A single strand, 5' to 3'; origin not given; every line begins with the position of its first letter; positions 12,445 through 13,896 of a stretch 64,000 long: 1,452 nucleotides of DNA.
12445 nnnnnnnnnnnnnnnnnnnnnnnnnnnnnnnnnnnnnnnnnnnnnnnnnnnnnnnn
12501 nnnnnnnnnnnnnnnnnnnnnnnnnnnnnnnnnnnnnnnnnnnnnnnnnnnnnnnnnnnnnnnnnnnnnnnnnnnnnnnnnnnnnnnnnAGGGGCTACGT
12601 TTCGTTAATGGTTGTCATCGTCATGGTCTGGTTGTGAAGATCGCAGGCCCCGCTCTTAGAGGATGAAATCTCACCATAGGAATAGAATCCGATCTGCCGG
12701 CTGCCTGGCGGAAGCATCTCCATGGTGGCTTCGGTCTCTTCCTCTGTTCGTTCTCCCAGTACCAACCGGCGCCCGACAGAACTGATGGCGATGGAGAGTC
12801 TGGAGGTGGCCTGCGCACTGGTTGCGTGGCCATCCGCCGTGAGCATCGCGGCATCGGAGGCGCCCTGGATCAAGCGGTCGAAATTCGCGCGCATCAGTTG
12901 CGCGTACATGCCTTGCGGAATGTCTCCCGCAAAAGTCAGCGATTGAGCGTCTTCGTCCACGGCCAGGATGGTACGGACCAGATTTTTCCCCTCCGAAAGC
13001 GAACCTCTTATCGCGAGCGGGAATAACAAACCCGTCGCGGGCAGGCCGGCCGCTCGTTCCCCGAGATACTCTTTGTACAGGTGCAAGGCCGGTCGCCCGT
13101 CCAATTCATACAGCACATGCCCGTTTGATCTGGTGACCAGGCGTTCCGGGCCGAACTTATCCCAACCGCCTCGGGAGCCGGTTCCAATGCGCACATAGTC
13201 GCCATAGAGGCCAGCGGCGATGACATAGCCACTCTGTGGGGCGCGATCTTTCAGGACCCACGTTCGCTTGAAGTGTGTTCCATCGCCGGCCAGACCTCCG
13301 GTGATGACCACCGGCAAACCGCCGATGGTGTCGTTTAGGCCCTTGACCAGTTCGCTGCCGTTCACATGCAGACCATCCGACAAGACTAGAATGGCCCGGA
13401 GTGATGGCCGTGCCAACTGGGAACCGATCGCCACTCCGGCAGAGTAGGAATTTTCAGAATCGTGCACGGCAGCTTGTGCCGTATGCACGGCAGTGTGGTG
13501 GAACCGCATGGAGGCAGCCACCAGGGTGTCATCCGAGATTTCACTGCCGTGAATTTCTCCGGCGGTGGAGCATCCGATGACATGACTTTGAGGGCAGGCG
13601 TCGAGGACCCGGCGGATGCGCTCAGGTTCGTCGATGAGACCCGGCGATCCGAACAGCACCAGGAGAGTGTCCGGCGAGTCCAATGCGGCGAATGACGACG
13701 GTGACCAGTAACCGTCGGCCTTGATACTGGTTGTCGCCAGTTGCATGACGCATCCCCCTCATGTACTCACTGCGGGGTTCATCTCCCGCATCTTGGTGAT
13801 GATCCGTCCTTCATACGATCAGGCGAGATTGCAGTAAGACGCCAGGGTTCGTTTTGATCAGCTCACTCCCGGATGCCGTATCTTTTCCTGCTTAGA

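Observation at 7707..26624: Candidate undescribed gas/redox-sensing phosphorelay: four hybrid kinases plus FIST, no local DNA-binding or c-di-GMP output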

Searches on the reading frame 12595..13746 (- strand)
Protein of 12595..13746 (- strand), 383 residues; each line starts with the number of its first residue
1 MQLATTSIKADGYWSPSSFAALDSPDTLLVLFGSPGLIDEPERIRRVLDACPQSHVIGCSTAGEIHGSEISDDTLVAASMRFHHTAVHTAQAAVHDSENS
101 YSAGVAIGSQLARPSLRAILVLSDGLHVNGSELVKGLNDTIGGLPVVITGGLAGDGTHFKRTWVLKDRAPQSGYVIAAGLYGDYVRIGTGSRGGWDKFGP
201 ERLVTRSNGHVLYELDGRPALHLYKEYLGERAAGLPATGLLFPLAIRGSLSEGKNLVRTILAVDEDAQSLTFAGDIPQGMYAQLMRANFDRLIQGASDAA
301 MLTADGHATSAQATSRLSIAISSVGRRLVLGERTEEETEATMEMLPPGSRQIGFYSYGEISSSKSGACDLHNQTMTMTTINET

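Call 3: search_protein_families(library=pfam, proteins=[window:12595-13746:-], max_evalue=0.001)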
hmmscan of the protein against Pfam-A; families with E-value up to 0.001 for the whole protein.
window:12595-13746:- (383 aa): 2 families
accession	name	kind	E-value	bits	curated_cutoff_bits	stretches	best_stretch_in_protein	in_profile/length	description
PF08495.15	FIST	-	2.3e-48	165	23.2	1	27-218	1-189/189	FIST N domain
PF10442.14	FIST_C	-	7.4e-34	117.1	28.5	1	220-361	1-130/131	FIST C domain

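Call 9: find_homologous_proteins(query=window:12595-13746:-)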
Query window:12595-13746:- (383 aa): 8000 proteins with E <= 0.001 among 8000 candidates; the best 120 are listed.
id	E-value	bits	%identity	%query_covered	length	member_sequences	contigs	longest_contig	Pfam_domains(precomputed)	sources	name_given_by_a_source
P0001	1.9e-247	838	99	100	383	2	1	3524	PF08495.16,PF10442.15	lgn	-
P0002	3.2e-195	667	80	100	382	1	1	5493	PF08495.16,PF10442.15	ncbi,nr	ncbi:MAG: FIST C-terminal domain-containing protein [Nitrospira defluvii]|nr:FIST C-terminal domain-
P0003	8.7e-195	665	80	100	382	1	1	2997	PF08495.16,PF10442.15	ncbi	ncbi:MAG: FIST signal transduction protein [Nitrospira sp.]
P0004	3.8e-194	663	79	98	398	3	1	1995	PF08495.16,PF10442.15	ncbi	-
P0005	4.6e-194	663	79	100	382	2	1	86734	PF08495.16,PF10442.15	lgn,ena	-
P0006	3.9e-193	660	79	100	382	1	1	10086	PF08495.16,PF10442.15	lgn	-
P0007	5.1e-193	659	79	100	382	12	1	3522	PF08495.16,PF10442.15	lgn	-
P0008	1.0e-192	658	79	100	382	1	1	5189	PF08495.16,PF10442.15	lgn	-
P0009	3.0e-192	657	79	100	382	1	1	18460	PF08495.16,PF10442.15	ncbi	ncbi:MAG: FIST N-terminal domain-containing protein [Nitrospira sp.]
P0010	5.0e-192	656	78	100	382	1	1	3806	PF08495.16,PF10442.15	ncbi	-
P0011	1.1e-191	655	77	100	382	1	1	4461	PF08495.16,PF10442.15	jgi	jgi:hypothetical protein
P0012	1.6e-191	654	78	100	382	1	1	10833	PF08495.16,PF10442.15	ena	-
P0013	3.9e-191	653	79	100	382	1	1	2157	PF08495.16,PF10442.15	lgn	-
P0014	4.1e-191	653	79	100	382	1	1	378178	PF08495.16,PF10442.15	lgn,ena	-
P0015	8.2e-191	652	79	100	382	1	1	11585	PF08495.16,PF10442.15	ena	-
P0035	2.2e-178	611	72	100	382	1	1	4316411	PF08495.16,PF10442.15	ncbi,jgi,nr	ncbi:MAG: FIST C-terminal domain-containing protein [Nitrospira sp.]|jgi:hypothetical protein|nr:MAG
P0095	2.5e-168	578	70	100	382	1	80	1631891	PF08495.16,PF10442.15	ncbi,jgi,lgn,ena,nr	ncbi:MAG: FIST C-terminal domain-containing protein [Nitrospira sp.]|nr:FIST C-terminal domain-conta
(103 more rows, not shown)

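Call 10: find_encoding_contigs(protein=P0035, flank=10000, max_places=2)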
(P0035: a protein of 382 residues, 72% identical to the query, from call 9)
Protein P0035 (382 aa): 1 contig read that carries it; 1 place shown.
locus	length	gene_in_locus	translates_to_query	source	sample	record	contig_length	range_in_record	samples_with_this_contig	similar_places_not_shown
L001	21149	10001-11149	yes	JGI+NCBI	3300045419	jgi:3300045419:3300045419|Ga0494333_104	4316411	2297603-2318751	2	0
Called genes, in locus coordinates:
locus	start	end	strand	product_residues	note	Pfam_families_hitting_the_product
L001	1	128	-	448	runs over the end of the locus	PF01855:POR_N, PF02780:Transketolase_C, PF17147:PFOR_II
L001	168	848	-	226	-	PF02552:CO_dh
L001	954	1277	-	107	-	-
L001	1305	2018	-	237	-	PF01558:POR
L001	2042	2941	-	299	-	PF02775:TPP_enzyme_C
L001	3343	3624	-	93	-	-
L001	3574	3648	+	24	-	-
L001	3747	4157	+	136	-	PF14489:QueF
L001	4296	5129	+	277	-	PF00149:Metallophos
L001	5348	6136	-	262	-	PF02548:Pantoate_transf, PF13714:PEP_mutase (weak)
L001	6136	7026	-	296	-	PF02219:MTHFR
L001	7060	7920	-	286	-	PF00763:THF_DHG_CYH, PF02882:THF_DHG_CYH_C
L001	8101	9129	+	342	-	PF01436:NHL (faint)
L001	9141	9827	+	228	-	-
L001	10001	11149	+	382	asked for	PF08495:FIST, PF10442:FIST_C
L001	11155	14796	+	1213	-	PF00989:PAS, PF08448:PAS_4, PF01590:GAF, PF00989:PAS, PF08448:PAS_4, PF13426:PAS_9, PF08447:PAS_3, PF00512:HisKA, +4 more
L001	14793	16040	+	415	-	PF00072:Response_reg, PF00512:HisKA, PF02518:HATPase_c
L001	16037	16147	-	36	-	-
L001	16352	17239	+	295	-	PF01522:Polysacc_deac_1, PF10096:DUF2334 (weak), PF11959:DUF3473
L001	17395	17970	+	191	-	-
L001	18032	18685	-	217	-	PF00160:Pro_isomerase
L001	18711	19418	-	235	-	PF22935:RM44_endonuclase, PF14622:Ribonucleas_3_3, PF00636:Ribonuclease_3, PF00035:dsrm, PF14709:DND1_DSRM (faint)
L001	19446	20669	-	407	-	PF00109:ketoacyl-synt, PF02801:Ketoacyl-synt_C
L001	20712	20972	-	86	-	PF00550:PP-binding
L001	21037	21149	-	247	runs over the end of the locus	PF00106:adh_short, PF01370:Epimerase (weak), PF08659:KR, PF13561:adh_short_C2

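Call 11: find_encoding_contigs(protein=P0095, flank=10000, max_places=2)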
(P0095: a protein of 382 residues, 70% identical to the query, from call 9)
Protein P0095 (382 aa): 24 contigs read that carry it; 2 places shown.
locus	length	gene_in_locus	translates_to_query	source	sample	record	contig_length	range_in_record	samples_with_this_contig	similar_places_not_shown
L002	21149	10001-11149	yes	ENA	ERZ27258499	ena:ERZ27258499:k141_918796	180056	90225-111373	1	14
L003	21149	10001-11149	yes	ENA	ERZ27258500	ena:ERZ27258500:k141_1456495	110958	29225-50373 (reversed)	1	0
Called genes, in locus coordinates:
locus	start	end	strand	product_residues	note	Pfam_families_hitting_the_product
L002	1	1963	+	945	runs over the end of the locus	PF17152:CHASE8, PF00672:HAMP, PF00512:HisKA, PF02518:HATPase_c, PF00072:Response_reg, PF01627:Hpt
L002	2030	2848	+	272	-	PF00149:Metallophos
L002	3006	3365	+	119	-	PF03745:DUF309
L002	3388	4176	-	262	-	PF02548:Pantoate_transf, PF13714:PEP_mutase (weak)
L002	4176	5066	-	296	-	PF02219:MTHFR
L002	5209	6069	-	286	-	PF00763:THF_DHG_CYH, PF02882:THF_DHG_CYH_C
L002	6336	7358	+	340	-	-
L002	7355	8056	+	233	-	-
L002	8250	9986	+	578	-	PF00989:PAS (weak), PF00512:HisKA, PF02518:HATPase_c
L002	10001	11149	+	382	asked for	PF08495:FIST, PF10442:FIST_C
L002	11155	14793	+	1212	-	PF00989:PAS, PF08448:PAS_4, PF13426:PAS_9, PF01590:GAF, PF00989:PAS, PF13426:PAS_9, PF08447:PAS_3, PF00512:HisKA, +7 more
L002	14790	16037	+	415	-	PF00072:Response_reg, PF00512:HisKA, PF02518:HATPase_c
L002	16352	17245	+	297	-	PF01522:Polysacc_deac_1, PF11959:DUF3473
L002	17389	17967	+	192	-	-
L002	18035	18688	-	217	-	PF00160:Pro_isomerase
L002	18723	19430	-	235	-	PF22935:RM44_endonuclase, PF14622:Ribonucleas_3_3, PF00636:Ribonuclease_3, PF00035:dsrm, PF14709:DND1_DSRM (weak)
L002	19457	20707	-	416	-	PF00109:ketoacyl-synt, PF02801:Ketoacyl-synt_C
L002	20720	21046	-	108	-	PF00550:PP-binding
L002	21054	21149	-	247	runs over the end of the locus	PF00106:adh_short, PF01370:Epimerase (weak), PF08659:KR, PF13561:adh_short_C2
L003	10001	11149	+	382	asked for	PF08495:FIST, PF10442:FIST_C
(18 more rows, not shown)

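Call 12: search_protein_families(library=ncbifam, proteins=[window:12595-13746:-], max_evalue=0.001)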
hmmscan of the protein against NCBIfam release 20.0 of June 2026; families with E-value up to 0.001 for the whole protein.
window:12595-13746:- (383 aa): 1 family
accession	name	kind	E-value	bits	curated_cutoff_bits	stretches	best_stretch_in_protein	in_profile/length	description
NF041558.1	NosP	equivalog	4.7e-17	62.1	450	1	22-362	19-354/368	nitric oxide-sensing protein NosP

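Call 13: search_solved_structures(query=window:12595-13746:-, max_evalue=1, show_alignments=2)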
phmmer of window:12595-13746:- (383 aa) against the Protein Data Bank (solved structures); distinct sequences matched with E-value up to 1: 8.
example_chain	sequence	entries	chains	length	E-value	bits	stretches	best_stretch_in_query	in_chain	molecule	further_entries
1n0n_A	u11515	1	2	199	0.13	14.7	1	77-145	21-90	Superoxide dismutase [Mn]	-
2qkc_A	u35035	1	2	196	0.33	13.4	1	77-145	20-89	Superoxide dismutase [Mn]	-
3a8r_A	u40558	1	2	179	0.48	12.8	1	275-352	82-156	Putative uncharacterized protein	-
1var_A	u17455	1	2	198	0.63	12.4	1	77-145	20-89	MANGANESE SUPEROXIDE DISMUTASE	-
1zsp_A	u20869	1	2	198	0.83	12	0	77-145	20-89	Superoxide dismutase [Mn], mitochondrial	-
1luw_A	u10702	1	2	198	0.89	11.9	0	77-145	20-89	Superoxide dismutase [Mn]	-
1zte_A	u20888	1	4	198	0.91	11.9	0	77-145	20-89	Superoxide dismutase [Mn], mitochondrial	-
2p4k_A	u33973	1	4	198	0.92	11.9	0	77-145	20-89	Superoxide dismutase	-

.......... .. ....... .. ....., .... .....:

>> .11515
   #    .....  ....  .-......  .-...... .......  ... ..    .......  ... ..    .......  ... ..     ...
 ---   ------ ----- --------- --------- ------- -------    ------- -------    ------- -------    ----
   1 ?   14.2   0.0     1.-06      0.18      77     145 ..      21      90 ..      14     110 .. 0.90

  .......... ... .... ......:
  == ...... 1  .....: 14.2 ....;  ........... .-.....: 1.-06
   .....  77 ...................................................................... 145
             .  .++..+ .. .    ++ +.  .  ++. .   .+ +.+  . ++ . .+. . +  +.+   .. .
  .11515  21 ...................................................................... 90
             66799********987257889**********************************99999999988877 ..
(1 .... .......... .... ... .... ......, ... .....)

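Call 38: search_protein_representatives(protein=window:12595-13746:-)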
Query: 383 residues. Proteins with E-value up to 0.001 (for the whole library): 5812; up to 1e-10: 3258; up to 1e-30: 1039. The best 150 are listed.
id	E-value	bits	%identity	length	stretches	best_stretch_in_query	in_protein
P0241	0.0e+00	1519.9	52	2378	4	19-382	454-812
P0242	0.0e+00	1240.3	54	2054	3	13-382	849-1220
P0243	0.0e+00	1232.7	55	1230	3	11-382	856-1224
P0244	0.0e+00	1195.0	53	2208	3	13-382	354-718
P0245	0.0e+00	1118.1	53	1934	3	21-381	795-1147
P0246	1.2e-258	873.6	46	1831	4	10-382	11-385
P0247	2.7e-242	819.8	42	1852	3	13-382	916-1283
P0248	1.2e-239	811.0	53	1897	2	11-382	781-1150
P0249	6.8e-236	798.7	53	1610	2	13-382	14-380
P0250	2.5e-230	780.4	54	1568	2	14-382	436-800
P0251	4.1e-227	769.8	42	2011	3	13-382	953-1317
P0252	7.3e-203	690.0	49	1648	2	14-382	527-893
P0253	5.8e-187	637.7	47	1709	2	3-382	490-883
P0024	8.3e-187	637.2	58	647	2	13-382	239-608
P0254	7.2e-170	581.5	44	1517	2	11-382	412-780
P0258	1.4e-137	475.3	57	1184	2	8-382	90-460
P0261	2.3e-129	448.2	57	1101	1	2-382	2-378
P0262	5.3e-128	443.7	57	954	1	13-382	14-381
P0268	2.9e-121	421.6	56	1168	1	13-382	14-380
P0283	1.2e-106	373.4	53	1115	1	9-382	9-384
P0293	1.4e-100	353.5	49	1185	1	1-382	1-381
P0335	3.6e-91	322.6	45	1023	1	13-382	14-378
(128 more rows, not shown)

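Call 39: search_protein_families(library=pfam, proteins=[P0261, P0268, P0293, P0283, P0335, P0262, P0258, P0243], max_evalue=0.00001)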
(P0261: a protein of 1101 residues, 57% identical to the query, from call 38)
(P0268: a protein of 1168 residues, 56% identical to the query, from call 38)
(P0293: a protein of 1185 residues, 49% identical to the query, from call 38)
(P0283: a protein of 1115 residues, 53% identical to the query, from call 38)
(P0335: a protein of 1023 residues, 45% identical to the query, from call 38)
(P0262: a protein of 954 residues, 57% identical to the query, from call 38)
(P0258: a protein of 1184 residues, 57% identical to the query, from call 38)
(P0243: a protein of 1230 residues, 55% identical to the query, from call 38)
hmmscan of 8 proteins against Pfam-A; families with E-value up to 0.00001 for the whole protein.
P0261 (1101 aa): 8 families
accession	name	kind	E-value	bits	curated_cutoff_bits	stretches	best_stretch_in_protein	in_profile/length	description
PF00069.31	Pkinase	-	7.8e-97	324.2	31.7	2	534-797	1-258/263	Protein kinase domain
PF07714.23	PK_Tyr_Ser-Thr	-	1.2e-63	215.3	23.1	2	535-799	2-257/258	Protein tyrosine and serine/threonine kinase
PF08495.15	FIST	-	7.1e-48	163.5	23.2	1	27-216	1-188/189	FIST N domain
PF10442.14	FIST_C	-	1.8e-34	119.1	28.5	1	219-358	1-131/131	FIST C domain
PF01636.29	APH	-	3.8e-12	46.9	23.2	0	646-684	160-197/239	Phosphotransferase enzyme family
PF03109.22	ABC1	-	1e-11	44.9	22.9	0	920-1008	141-224/244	ABC1 atypical kinase-like domain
PF06293.20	Kdo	-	6.5e-10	39.2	21.3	0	901-995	71-166/207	Lipopolysaccharide kinase (Kdo/WaaP) family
PF17667.7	Pkinase_fungal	-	3.8e-09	36.2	24.1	0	966-1043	306-383/387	Fungal protein kinase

P0268 (1168 aa): 2 families
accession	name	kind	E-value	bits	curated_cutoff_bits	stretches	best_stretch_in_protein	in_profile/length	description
PF08495.15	FIST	-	1.8e-50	171.9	23.2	1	28-218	1-189/189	FIST N domain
PF10442.14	FIST_C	-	1.9e-36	125.5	28.5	1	220-360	1-131/131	FIST C domain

P0293 (1185 aa): 6 families
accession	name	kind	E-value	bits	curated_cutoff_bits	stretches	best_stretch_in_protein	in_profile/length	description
PF00069.31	Pkinase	-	8.5e-86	288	31.7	2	533-803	1-259/263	Protein kinase domain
PF07714.23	PK_Tyr_Ser-Thr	-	1.6e-54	185.4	23.1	2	535-805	3-258/258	Protein tyrosine and serine/threonine kinase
PF08495.15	FIST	-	3.6e-39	135.1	23.2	1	27-219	1-189/189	FIST N domain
PF10442.14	FIST_C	-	2.5e-30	105.7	28.5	1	221-360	1-131/131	FIST C domain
PF01636.29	APH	-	2.6e-07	31.1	23.2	0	651-682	168-197/239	Phosphotransferase enzyme family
PF06293.20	Kdo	-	8.4e-07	29.1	21.3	0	969-1078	58-173/207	Lipopolysaccharide kinase (Kdo/WaaP) family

P0283 (1115 aa): 2 families
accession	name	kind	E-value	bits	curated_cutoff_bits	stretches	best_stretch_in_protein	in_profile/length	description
PF08495.15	FIST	-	1.5e-43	149.4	23.2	1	28-220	1-189/189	FIST N domain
PF10442.14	FIST_C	-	1.5e-34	119.4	28.5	1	222-364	1-131/131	FIST C domain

P0335 (1023 aa): 2 families
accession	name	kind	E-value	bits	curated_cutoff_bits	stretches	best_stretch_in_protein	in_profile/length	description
PF08495.15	FIST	-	6.8e-43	147.2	23.2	1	27-217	1-189/189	FIST N domain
PF10442.14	FIST_C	-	7e-27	94.6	28.5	1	219-359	1-131/131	FIST C domain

P0262 (954 aa): 3 families
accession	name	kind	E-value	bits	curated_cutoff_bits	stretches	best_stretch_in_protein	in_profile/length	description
PF08495.15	FIST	-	1.2e-50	172.5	23.2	1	29-219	2-189/189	FIST N domain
PF10442.14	FIST_C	-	2.7e-34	118.6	28.5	1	221-361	1-131/131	FIST C domain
PF17820.7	PDZ_6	-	7.1e-08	32.5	27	1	887-937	2-52/54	PDZ domain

P0258 (1184 aa): 2 families
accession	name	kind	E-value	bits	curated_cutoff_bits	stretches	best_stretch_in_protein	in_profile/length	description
PF08495.15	FIST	-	1.5e-48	165.7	23.2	1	108-298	1-189/189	FIST N domain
PF10442.14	FIST_C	-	1.6e-35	122.5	28.5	1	300-440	1-131/131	FIST C domain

P0243 (1230 aa): 2 families
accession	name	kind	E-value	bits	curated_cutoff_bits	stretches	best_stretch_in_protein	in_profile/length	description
PF08495.15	FIST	-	1.3e-143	475.7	23.2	3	27-217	1-189/189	FIST N domain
PF10442.14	FIST_C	-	2.2e-104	345.3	28.5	3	1064-1204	1-131/131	FIST C domain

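Call 42: find_related_loci(query=A4, collection=genome_contigs, flank=9000)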
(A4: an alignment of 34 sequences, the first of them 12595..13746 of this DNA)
Query A4 (383 aa) in genome_contigs; peptide patterns used: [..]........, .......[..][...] (x = any residue, [..] = any of these).
600 stretches matched a pattern (row limit reached: there are more); 594 encode a relative of the query (tblastn E <= 1e-3); the best 80 are kept; 79 distinct loci.
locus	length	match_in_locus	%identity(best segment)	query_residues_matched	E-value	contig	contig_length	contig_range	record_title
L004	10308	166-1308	79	1-382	0e+0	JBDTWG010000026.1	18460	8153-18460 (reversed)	MAG: Nitrospira sp. isolate cluster3_bin.86 NODE_10976_length_18460_cov_7.246074, whole genome shotgun sequence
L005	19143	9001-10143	73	1-382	0e+0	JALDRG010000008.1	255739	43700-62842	MAG: Nitrospira sp. isolate RBC_NOB1 BC3.59.fa-8, whole genome shotgun sequence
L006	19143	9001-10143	72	1-382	0e+0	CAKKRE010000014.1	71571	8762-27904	Nitrospiraceae bacterium isolate Hainich-H41-bin274-1 genome assembly, contig: H41-bin274_1_Hain_H41_02um_R3_172_length_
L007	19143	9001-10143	70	1-382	3e-174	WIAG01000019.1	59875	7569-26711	MAG: Nitrospira sp. CR1.2 NODE_332_length_59875_cov_20.7307, whole genome shotgun sequence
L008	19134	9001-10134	59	1-382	4e-143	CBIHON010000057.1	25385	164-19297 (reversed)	MAG TPA_asm: uncultured Burkholderiales bacterium isolate SRR18156200_binner123_Refined_13 genome assembly, contig: ERZ2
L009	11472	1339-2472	61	1-382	1e-140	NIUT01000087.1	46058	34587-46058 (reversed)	MAG: Nitrospira sp. UW-LDO-01 Bin_Nitrospira_4_final_220, whole genome shotgun sequence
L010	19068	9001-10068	62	24-382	7e-140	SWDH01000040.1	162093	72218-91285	MAG: Nitrospira sp. isolate RSF11 Nitrospira_sp_RSF11_40, whole genome shotgun sequence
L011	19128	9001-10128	58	1-382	2e-139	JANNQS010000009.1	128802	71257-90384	MAG: Planctomycetota bacterium isolate SOY_31_metabat_411 SOY_31_k141_1371609, whole genome shotgun sequence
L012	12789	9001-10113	58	1-382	9e-140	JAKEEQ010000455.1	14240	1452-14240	MAG: Chloroflexota bacterium isolate PMV_1.47 PMV_1.47.k101_1781807, whole genome shotgun sequence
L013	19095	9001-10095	59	14-382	3e-138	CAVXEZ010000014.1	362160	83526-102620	MAG: uncultured Chloroflexia bacterium isolate MFD02416.bin.1.282 genome assembly, contig: contig_31221, whole genome sh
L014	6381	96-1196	60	10-382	2e-138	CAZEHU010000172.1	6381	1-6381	MAG TPA_asm: uncultured Myxococcales bacterium isolate SRP167671_co2_188 genome assembly, contig: NODE_14291_length_6381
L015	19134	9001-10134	59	1-382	6e-138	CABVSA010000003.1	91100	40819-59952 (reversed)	MAG: uncultured Nitrospira sp. isolate Nitrospira sp. RBC100 genome assembly, contig: MAG100_3, whole genome shotgun seq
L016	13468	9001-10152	56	1-383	6e-138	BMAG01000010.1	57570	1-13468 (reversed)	Gammaproteobacteria bacterium BBSC-SA01 DNA, sequence010, whole genome shotgun sequence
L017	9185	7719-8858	57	1-382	2e-135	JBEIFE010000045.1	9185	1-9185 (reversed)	MAG: Candidatus Sericytochromatia bacterium isolate Sample-102-S2-bin-143 Sample_102_S2-bin_143-k141_1911375, whole geno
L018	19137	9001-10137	56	1-383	5e-135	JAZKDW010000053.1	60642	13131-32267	MAG: Pseudomonadota bacterium isolate DC_HB_01_SPN181219-bin069 DCHB01SPN_B069_0_000000000053, whole genome shotgun sequ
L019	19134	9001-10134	59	1-382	4e-134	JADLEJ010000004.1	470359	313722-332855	MAG: Nitrospira sp. isolate SJ32 c_000000102613, whole genome shotgun sequence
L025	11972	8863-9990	60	1-382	1e-131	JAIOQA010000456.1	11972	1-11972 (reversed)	MAG: Deltaproteobacteria bacterium isolate LakeFargette_0920_ALND_MAG_72_12 LacPavin_0920_ALND_scaffold_924291, whole ge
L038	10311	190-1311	58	1-382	2e-126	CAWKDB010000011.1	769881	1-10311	MAG: uncultured delta proteobacterium isolate MFD05502.bin.2.30 genome assembly, contig: contig_9321, whole genome shotg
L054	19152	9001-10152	50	1-383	2e-119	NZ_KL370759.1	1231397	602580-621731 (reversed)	Legionella wadsworthii DSM 21896 = ATCC 33877 BU07DRAFT_scaffold00001.1, whole genome shotgun sequence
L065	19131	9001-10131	50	1-382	4e-115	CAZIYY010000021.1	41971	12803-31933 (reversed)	MAG TPA_asm: uncultured Anaerolinea sp. isolate SRP119689_co1_277 genome assembly, contig: NODE_1075_length_41971_cov_4.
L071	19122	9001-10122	54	1-383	2e-113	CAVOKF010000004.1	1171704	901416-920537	MAG: uncultured delta proteobacterium isolate MFD00082.bin.1.80 genome assembly, contig: contig_1897, whole genome shotg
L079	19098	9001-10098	49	14-383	4e-110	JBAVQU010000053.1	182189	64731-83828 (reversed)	MAG: Candidatus Zixiibacteriota bacterium isolate MFD02350_ilm_asm_bin5 k127_86106, whole genome shotgun sequence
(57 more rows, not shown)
